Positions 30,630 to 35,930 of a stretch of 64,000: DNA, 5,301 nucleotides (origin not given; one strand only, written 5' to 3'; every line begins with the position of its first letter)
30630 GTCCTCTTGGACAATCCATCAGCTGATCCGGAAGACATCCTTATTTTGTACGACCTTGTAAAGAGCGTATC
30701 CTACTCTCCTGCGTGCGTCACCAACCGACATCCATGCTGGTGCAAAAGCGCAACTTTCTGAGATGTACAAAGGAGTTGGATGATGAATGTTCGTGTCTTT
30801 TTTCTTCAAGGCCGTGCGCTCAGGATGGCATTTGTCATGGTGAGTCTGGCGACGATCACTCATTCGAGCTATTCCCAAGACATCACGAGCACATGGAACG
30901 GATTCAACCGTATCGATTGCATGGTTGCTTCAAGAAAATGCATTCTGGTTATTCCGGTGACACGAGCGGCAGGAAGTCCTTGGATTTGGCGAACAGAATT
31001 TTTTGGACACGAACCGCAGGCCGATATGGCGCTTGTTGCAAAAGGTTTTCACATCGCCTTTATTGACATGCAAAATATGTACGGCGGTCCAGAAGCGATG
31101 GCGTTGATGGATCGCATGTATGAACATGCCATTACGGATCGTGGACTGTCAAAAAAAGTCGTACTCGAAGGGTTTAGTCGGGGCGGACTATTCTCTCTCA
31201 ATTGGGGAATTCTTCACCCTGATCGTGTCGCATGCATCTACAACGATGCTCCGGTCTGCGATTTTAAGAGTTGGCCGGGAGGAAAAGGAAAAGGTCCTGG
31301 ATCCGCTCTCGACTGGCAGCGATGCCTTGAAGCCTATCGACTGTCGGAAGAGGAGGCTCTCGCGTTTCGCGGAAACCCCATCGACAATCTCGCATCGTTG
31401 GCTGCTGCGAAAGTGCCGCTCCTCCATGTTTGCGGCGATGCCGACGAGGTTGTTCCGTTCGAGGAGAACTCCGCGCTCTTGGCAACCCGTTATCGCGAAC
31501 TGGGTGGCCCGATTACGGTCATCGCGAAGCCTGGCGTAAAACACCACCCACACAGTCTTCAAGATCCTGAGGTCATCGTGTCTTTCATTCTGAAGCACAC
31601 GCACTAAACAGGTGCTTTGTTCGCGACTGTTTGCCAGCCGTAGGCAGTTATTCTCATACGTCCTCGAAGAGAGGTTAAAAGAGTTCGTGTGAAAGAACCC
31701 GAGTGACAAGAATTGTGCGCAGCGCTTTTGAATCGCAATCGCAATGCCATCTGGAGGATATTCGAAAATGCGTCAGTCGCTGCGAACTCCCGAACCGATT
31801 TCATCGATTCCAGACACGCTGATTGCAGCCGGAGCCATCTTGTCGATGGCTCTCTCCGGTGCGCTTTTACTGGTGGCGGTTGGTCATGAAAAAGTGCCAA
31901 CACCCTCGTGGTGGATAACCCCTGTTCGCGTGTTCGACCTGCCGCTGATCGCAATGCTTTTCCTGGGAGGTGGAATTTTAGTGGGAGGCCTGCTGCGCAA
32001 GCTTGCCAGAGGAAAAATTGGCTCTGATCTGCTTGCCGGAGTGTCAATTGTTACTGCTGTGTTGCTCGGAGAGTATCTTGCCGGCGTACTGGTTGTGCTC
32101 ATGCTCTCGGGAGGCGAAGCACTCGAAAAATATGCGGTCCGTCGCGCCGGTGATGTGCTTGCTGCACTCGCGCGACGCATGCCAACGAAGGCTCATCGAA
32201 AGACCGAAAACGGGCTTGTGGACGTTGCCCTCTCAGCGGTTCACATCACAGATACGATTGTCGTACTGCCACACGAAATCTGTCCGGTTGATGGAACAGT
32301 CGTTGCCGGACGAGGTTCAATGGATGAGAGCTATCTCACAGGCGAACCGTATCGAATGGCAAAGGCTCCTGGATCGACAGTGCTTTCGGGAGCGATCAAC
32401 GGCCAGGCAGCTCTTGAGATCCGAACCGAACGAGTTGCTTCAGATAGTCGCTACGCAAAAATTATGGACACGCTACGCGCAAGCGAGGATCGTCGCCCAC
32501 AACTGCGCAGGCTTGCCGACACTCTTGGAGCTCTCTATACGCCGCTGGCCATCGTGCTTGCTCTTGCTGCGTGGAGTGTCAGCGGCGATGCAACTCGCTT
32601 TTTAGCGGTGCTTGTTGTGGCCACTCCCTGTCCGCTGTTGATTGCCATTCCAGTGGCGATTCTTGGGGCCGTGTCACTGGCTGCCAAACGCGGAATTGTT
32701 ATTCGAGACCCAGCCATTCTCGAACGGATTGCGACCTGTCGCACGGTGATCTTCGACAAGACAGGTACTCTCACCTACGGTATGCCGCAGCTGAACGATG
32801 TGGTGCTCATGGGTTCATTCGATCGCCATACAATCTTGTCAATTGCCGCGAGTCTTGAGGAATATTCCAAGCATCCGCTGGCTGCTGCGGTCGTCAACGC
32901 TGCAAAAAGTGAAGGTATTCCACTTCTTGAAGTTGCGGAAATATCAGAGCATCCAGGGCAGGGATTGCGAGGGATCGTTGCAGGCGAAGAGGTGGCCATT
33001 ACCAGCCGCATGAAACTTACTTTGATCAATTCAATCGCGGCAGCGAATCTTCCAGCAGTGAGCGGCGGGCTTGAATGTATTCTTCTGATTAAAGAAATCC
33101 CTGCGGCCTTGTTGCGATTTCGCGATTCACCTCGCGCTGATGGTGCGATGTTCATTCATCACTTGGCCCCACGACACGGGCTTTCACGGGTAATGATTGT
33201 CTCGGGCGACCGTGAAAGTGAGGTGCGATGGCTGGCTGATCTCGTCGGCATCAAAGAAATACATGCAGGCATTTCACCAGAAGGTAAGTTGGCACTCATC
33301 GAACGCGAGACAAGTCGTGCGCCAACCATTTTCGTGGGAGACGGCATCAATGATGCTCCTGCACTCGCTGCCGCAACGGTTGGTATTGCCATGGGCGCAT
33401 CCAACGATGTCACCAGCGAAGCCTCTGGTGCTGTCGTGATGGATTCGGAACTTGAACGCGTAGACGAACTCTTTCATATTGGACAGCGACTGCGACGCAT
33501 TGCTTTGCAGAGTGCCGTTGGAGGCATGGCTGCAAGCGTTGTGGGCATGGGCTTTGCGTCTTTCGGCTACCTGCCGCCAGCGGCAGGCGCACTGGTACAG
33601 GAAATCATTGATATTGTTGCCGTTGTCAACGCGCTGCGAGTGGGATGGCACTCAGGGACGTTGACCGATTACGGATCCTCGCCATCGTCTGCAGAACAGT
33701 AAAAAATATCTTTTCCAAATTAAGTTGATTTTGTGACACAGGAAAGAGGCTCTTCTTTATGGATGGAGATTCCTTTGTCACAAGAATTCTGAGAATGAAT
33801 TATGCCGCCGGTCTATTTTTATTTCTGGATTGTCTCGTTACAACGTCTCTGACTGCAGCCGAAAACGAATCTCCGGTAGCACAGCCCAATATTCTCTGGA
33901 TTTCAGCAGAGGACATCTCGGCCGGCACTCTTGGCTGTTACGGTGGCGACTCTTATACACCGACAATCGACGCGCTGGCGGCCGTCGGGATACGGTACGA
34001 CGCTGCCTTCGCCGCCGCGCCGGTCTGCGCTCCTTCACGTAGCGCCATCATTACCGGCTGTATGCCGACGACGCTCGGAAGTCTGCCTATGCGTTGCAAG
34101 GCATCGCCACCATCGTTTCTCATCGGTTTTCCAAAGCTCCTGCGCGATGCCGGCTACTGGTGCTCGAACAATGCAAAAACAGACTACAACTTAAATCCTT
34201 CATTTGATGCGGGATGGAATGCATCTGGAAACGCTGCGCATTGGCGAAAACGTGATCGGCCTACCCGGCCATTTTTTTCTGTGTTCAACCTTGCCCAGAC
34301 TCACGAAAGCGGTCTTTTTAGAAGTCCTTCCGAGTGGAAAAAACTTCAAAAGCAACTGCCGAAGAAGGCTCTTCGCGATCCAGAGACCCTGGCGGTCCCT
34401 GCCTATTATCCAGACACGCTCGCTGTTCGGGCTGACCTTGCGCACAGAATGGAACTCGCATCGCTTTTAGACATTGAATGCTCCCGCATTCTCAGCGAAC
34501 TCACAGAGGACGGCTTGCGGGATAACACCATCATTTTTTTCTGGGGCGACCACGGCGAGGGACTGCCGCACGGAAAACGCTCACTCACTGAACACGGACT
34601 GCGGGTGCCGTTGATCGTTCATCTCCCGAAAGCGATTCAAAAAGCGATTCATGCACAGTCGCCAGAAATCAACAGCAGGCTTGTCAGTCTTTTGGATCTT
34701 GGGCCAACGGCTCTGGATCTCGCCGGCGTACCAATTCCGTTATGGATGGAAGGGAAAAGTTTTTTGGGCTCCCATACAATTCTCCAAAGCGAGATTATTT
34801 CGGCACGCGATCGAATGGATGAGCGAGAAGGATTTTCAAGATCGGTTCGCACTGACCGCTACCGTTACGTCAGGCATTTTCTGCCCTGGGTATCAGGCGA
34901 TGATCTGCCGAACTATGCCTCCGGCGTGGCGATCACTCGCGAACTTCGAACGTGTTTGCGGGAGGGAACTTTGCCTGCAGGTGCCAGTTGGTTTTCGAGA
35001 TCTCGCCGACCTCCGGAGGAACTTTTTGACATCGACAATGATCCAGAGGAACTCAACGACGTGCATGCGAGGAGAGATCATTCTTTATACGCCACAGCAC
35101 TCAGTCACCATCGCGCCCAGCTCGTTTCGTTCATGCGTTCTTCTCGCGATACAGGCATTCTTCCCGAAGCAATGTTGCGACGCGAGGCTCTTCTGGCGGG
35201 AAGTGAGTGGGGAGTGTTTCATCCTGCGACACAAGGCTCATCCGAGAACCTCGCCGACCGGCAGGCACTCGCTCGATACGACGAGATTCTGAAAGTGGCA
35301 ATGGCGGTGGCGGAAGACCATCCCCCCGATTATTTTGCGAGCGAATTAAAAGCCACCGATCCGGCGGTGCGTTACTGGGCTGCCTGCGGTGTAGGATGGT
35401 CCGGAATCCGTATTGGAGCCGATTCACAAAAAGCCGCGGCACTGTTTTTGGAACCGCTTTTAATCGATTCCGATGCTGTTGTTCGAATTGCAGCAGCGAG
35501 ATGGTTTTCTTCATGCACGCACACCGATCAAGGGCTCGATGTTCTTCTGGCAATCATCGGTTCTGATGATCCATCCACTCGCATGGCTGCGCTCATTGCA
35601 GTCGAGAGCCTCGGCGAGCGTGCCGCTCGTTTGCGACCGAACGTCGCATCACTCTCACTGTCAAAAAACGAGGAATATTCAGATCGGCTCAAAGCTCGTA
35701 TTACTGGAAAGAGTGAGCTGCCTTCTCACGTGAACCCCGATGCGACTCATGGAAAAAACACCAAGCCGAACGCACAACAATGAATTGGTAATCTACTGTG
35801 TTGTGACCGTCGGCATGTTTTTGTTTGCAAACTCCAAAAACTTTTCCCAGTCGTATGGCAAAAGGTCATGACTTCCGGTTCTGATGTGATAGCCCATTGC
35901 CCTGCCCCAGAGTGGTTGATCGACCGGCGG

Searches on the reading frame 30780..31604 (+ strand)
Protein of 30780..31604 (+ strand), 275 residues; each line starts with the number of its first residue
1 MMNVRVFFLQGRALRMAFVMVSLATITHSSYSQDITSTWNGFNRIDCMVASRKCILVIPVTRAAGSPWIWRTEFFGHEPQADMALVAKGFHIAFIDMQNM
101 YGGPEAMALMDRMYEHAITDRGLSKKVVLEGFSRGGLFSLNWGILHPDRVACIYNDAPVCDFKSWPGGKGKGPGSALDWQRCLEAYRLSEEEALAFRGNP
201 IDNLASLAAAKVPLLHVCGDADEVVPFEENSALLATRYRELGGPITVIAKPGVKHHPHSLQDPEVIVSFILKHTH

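Call 63: search_protein_families(library=pfam, proteins=[window:30780-31604:+], max_evalue=0.0001)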
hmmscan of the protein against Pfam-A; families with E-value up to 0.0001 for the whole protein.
window:30780-31604:+ (275 aa): 2 families
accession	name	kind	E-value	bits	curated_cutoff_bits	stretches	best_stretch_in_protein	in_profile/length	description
PF00326.27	Peptidase_S9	-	3e-07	30.6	22.6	1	108-256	50-188/213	Prolyl oligopeptidase family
PF00561.26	Abhydrolase_1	-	1.8e-05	25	25.8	1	89-166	27-103/245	alpha/beta hydrolase fold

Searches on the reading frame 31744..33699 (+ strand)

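Call 63: search_protein_families(library=pfam, proteins=[window:31744-33699:+], max_evalue=0.0001)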
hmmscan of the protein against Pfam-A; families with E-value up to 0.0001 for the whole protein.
window:31744-33699:+ (652 aa): 2 families
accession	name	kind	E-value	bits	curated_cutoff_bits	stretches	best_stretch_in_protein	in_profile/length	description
PF00122.25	E1-E2_ATPase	-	1.7e-36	125.9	28.1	1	146-316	3-181/181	E1-E2 ATPase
PF00702.32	Hydrolase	-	1.1e-22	81.8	26.4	1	333-544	2-190/191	haloacid dehalogenase-like hydrolase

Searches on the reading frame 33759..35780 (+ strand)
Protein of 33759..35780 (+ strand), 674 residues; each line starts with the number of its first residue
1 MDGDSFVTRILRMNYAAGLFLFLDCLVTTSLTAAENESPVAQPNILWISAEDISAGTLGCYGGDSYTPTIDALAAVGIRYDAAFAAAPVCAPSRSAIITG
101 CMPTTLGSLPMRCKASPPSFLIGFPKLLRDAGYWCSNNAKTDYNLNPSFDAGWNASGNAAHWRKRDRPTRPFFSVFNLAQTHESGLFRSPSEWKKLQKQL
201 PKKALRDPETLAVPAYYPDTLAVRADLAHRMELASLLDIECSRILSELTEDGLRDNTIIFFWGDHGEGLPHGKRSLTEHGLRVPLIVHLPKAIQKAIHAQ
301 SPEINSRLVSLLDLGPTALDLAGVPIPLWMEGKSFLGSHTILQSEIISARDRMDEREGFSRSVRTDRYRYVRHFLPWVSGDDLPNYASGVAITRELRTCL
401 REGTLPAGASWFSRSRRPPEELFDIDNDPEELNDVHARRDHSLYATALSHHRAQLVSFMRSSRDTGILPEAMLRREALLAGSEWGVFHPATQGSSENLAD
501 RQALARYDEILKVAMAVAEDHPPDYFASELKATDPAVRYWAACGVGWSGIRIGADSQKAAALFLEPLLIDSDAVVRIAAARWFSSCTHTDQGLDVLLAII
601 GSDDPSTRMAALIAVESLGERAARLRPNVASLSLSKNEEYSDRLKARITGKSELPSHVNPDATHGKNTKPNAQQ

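Call 63: search_protein_families(library=pfam, proteins=[window:33759-35780:+], max_evalue=0.0001)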
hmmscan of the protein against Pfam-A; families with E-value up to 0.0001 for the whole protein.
window:33759-35780:+ (674 aa): 3 families
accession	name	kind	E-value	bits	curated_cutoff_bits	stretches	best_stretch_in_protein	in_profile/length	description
PF00884.28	Sulfatase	-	9.9e-34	117.4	25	2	166-324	159-301/301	Sulfatase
PF16347.10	SGSH_C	-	2.3e-12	47.8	29.3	1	271-336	6-65/154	N-sulphoglucosamine sulphohydrolase, C-terminal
PF13646.12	HEAT_2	-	7.4e-07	29.8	27.7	1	564-623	4-63/88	HEAT repeats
